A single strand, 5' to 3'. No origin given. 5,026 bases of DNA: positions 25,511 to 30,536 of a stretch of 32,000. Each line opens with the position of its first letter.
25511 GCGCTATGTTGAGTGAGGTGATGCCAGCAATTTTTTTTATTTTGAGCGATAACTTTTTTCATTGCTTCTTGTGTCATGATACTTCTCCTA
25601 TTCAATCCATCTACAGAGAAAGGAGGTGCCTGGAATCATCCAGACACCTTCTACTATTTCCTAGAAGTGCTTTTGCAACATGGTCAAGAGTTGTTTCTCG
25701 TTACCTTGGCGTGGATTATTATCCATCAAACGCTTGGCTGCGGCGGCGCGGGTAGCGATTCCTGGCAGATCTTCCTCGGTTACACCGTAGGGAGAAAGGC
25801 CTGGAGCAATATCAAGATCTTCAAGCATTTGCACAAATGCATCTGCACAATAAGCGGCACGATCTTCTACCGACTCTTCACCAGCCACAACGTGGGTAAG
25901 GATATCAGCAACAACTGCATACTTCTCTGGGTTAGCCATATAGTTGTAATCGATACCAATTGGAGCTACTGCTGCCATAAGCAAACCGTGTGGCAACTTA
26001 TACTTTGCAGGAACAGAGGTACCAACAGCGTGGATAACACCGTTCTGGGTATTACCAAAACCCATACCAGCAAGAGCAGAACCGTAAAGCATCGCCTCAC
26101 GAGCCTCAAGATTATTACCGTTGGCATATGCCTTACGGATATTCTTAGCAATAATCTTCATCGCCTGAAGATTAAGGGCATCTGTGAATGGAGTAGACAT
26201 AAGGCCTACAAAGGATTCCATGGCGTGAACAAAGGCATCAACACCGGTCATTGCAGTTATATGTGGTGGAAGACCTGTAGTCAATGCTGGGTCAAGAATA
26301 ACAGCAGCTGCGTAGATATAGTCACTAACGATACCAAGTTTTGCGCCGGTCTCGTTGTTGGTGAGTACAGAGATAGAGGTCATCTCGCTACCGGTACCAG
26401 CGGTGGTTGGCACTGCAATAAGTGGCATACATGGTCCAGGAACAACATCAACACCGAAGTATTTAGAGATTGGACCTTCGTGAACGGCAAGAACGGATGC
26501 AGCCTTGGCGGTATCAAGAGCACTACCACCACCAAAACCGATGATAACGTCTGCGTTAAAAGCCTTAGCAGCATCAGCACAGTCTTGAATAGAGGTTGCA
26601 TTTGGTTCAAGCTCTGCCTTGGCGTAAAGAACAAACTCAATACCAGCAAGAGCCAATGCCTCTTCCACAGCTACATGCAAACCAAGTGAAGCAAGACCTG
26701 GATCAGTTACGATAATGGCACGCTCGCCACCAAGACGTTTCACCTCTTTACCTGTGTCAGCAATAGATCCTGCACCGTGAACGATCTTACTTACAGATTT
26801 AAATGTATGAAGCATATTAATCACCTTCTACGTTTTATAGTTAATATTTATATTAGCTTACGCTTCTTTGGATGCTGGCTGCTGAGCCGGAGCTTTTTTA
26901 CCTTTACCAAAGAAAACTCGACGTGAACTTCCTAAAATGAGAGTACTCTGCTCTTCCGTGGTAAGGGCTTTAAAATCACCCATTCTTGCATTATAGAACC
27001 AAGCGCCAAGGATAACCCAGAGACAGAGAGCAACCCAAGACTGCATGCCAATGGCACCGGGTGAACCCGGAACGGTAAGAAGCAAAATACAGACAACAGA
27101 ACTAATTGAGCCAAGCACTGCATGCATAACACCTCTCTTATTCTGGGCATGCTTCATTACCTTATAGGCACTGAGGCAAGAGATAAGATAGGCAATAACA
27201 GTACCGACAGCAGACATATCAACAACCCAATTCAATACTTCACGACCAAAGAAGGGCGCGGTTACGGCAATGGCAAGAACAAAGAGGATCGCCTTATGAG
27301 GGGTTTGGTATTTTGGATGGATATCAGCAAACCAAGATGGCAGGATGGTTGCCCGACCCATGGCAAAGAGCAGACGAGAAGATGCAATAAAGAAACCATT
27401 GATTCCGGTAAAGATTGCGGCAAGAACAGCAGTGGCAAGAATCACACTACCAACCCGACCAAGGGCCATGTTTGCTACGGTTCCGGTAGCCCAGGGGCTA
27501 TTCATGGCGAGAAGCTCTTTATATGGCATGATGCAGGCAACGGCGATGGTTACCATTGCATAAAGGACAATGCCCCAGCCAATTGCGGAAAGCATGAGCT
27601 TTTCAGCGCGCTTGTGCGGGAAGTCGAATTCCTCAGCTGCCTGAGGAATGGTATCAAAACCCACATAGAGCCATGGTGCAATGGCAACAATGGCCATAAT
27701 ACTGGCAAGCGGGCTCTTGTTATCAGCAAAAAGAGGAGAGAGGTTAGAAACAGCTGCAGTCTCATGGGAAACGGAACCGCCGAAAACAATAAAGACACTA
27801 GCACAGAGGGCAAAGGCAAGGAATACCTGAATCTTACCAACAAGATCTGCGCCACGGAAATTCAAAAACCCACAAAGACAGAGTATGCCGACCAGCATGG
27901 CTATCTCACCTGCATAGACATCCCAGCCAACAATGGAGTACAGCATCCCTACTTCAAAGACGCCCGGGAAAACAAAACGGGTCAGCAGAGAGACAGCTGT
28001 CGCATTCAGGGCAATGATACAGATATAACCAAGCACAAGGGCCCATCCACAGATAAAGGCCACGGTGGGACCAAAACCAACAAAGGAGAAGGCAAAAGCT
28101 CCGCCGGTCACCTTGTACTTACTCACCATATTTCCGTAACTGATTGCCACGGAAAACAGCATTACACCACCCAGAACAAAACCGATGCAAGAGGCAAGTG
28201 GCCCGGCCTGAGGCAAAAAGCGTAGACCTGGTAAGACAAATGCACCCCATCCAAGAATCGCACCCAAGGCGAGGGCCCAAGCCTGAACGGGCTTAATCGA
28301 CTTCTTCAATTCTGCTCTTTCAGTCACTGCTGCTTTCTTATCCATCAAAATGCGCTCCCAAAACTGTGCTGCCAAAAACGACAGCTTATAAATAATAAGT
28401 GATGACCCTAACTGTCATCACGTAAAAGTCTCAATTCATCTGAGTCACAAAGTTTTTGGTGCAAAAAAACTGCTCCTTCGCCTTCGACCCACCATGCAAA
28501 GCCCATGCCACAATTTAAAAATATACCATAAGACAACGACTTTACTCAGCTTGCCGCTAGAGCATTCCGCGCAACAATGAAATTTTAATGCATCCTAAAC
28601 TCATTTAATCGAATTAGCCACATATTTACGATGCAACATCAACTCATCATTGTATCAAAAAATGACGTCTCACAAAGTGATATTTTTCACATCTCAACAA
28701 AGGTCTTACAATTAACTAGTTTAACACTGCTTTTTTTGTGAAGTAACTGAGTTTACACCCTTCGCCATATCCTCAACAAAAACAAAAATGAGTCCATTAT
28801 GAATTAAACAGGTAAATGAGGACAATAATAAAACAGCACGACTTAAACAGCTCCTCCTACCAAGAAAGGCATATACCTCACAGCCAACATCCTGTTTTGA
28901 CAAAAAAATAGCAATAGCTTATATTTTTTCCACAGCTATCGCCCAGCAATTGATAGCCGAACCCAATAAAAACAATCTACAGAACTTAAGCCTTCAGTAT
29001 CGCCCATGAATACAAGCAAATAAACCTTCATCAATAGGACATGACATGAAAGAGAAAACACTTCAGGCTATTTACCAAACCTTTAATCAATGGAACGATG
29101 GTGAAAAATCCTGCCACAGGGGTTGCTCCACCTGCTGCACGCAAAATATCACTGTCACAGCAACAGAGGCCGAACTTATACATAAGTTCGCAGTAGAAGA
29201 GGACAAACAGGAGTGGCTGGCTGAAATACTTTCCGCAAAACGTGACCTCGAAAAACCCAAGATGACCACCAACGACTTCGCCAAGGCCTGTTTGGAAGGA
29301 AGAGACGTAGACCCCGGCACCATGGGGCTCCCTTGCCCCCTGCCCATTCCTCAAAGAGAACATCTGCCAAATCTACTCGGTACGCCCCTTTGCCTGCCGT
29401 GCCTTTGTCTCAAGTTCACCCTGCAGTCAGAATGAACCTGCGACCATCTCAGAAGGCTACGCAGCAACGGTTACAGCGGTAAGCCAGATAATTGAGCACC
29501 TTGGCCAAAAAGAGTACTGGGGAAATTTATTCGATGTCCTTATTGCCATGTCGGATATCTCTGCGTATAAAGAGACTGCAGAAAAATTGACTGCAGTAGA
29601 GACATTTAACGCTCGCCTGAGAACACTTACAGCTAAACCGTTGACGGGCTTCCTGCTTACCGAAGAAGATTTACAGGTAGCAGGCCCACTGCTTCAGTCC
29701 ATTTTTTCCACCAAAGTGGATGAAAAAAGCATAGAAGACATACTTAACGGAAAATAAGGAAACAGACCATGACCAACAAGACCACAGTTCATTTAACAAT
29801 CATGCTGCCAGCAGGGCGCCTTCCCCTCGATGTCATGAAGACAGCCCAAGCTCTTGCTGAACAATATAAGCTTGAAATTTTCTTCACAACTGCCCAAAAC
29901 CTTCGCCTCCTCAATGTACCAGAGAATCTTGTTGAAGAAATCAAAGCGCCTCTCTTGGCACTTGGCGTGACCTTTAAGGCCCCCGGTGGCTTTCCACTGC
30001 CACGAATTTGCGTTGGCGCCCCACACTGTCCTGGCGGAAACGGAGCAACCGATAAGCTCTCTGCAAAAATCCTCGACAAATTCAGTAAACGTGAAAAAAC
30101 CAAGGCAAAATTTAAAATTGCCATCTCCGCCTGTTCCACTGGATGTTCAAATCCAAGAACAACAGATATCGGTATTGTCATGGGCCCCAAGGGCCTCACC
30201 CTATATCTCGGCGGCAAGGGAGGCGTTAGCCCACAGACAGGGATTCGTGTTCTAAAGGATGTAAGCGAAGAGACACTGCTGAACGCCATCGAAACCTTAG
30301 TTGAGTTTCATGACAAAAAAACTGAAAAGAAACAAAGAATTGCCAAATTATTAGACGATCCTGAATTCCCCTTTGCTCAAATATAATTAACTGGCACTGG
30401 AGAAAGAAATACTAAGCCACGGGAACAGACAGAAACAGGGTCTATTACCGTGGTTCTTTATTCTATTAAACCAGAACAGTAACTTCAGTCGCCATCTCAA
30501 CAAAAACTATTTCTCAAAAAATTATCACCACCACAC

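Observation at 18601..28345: Duplicated, sigma-54-controlled Ald / omega-aminotransferase / Fe-ADH cassette with an APC permease: candidate reductive amine (taurine-type) deamination module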

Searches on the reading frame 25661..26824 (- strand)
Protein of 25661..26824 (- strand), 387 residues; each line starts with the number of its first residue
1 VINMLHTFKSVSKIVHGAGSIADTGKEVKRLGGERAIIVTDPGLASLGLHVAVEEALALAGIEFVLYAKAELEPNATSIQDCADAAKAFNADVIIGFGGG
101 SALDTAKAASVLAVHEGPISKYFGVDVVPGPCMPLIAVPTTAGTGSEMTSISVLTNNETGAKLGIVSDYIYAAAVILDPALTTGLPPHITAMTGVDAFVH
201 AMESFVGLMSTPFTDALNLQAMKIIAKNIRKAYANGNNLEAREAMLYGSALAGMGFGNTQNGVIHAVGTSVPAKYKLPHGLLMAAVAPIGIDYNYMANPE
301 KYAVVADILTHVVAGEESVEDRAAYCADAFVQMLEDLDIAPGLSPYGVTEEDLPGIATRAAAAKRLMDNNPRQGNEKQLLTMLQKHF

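Call 61: search_protein_families(library=ncbifam, proteins=[window:25661-26824:-], max_evalue=1e-60)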
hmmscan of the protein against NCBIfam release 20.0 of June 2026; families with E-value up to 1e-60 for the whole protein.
window:25661-26824:- (387 aa): 8 families
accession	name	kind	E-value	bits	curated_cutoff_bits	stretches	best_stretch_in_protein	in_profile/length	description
NF050025.1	SulfAcetaldRedSarD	equivalog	1.7e-219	728.3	700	1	4-387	1-385/385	sulfoacetaldehyde reductase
NF041833.1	Fe_ADH_ErcA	equivalog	3.8e-81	273.1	550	1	13-383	10-378/382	alcohol dehydrogenase-like regulatory protein ErcA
NF053866.1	CholDhdGbsBBac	equivalog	8.7e-81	271.5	550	1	4-379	8-383/392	choline dehydrogenase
TIGR02638.1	lactal_redase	equivalog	2.2e-73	247.3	523.15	1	15-380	11-376/379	lactaldehyde reductase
NF007911.0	PRK10624.1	equivalog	4e-68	230.1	537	1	16-385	13-380/382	lactaldehyde reductase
NF058672.1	4HyButDHCUPNE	equivalog_domain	3.1e-65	220.8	500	1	10-385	6-376/378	4-hydroxybutyrate dehydrogenase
NF007363.0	PRK09860.1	equivalog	8.9e-65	219.3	581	1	10-378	8-374/383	L-threonine dehydrogenase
NF010378.0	PRK13805.1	equivalog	3.9e-62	210.3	951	1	7-354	458-828/872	bifunctional acetaldehyde-CoA/alcohol dehydrogenase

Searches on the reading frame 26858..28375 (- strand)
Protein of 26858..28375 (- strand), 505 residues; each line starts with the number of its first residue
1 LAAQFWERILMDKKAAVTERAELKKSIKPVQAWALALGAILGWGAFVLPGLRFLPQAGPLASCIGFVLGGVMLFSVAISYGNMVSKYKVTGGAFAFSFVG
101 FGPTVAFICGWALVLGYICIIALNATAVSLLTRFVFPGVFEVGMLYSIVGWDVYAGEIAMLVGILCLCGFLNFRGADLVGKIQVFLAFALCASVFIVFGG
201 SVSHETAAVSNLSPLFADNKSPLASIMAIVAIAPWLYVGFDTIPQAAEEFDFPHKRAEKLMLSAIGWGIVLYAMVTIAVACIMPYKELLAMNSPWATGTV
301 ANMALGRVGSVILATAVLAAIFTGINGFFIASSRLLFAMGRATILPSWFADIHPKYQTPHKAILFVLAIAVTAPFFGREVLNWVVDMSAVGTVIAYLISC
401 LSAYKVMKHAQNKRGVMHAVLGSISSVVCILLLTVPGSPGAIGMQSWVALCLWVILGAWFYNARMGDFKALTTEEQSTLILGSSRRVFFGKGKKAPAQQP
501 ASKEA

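Call 5: search_protein_families(library=ncbifam, proteins=[window:26858-28375:-], max_evalue=0.00001)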
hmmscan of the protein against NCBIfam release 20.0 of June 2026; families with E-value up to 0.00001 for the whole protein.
window:26858-28375:- (505 aa): 16 families
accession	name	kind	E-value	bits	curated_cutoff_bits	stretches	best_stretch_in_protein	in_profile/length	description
TIGR00909.1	2A0306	subfamily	2.9e-38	131.9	556.8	1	23-461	1-426/429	amino acid transporter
NF053761.1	BrChAATpBcaP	equivalog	4.7e-38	131.4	690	1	15-461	12-448/460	branched-chain amino acid transporter BcaP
TIGR00906.1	2A0303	subfamily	8e-29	100.5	681.7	1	17-400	23-420/602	cationic amino acid transport permease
NF008245.0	PRK11021.1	equivalog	5.6e-21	75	284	1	22-456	3-403/419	L-methionine/branched-chain amino acid transporter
TIGR00913.1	2A0310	subfamily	2.4e-18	66.1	578.7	1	24-416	1-399/480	amino acid permease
TIGR00911.1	2A0308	subfamily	4.8e-18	64.9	701.8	1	17-435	38-447/505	L-type amino acid transporter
NF008466.1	PRK11357.1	equivalog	2.4e-17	63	800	1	21-371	4-343/446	fructoselysine/psicoselysine transporter FrlA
TIGR00908.1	2A0305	equivalog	5.1e-17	61.9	381.75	1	20-436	2-400/442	ethanolamine permease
TIGR00907.1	2A0304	subfamily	2e-13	50.1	598.3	1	16-432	3-429/482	amino acid permease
NF040512.1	histam_anti_2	exception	1.5e-11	43.7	725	1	33-414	11-395/477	histidine-histamine antiporter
TIGR03428.1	ureacarb_perm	hypoth_equivalog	5e-08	32.2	740.45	1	73-398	60-388/475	permease, urea carboxylase system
NF007594.0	PRK10238.1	equivalog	7.8e-08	31.6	848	1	21-433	8-412/456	aromatic amino acid transporter AroP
NF047867.1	AA_transp_ThrP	exception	1.1e-07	31.2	850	1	19-397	4-365/461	bifunctional threonine/serine APC transporter ThrP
NF008484.0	PRK11387.1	equivalog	5.5e-07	28.9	716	1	15-365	4-344/471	S-methylmethionine permease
NF008016.0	PRK10746.1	equivalog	1.5e-06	27.5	799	1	20-390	5-358/461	amino acid permease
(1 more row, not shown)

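Call 6: search_protein_families(library=pfam, proteins=[window:26858-28375:-], max_evalue=0.00001)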
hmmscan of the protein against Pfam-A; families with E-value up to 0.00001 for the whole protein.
window:26858-28375:- (505 aa): 2 families
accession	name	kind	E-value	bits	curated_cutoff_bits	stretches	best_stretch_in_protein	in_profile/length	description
PF00324.27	AA_permease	-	1.6e-32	113.3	24.6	1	35-434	5-408/470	Amino acid permease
PF13520.12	AA_permease_2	-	6.6e-31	108.1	27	1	29-454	3-425/427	Amino acid permease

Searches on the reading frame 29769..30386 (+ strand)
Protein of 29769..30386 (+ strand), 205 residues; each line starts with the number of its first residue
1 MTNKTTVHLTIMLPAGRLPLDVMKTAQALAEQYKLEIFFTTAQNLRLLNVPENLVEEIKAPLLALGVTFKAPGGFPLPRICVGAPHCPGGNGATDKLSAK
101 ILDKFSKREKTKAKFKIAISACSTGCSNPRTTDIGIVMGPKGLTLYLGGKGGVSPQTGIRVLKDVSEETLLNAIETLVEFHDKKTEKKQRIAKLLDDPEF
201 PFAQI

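Call 40: search_protein_families(library=pfam, proteins=[window:29769-30386:+], max_evalue=0.001)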
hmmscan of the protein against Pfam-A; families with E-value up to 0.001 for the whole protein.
window:29769-30386:+ (205 aa): 2 families
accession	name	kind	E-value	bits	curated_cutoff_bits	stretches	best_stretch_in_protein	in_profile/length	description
PF01077.27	NIR_SIR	-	3.6e-16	59.4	27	1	80-197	10-140/158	Nitrite and sulphite reductase 4Fe-4S domain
PF03460.22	NIR_SIR_ferr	-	3.7e-10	39.8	24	1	5-64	8-68/69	Nitrite/Sulfite reductase ferredoxin-like half domain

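Call 94: search_protein_families(library=ncbifam, proteins=[window:29769-30386:+], max_evalue=0.00001)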
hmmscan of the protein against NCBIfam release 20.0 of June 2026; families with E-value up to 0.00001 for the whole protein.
window:29769-30386:+ (205 aa): 9 families
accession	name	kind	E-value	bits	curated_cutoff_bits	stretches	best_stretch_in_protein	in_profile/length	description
TIGR02374.1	nitri_red_nirB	equivalog_domain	5.9e-21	74.6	578.35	1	14-197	567-751/794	nitrite reductase large subunit NirB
NF011565.0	PRK14989.1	subfamily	1.1e-17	63.4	883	1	15-197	573-756/847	nitrite reductase large subunit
NF010029.0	PRK13504.1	equivalog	2.9e-12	45.7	457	1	4-190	357-553/575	NADPH-dependent assimilatory sulfite reductase hemoprotein subunit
NF007126.0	PRK09567.1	equivalog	1.3e-11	43.4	523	1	8-189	376-569/595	NirA family protein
TIGR02435.1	CobG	equivalog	4e-11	42.5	234.8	1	5-142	253-387/388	precorrin-3B synthase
NF007125.0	PRK09566.1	equivalog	1e-08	34.1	594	1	7-178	322-502/513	ferredoxin--nitrite reductase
TIGR02041.1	CysI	equivalog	1.5e-07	30.3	756.55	1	5-190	336-530/541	assimilatory sulfite reductase (NADPH) hemoprotein subunit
TIGR02912.1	sulfite_red_C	equivalog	8.2e-07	28.3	324.1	1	7-137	21-159/314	sulfite reductase subunit C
TIGR02042.1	sir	equivalog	2.2e-06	26.1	731.5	1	22-185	387-556/581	sulfite reductase, ferredoxin dependent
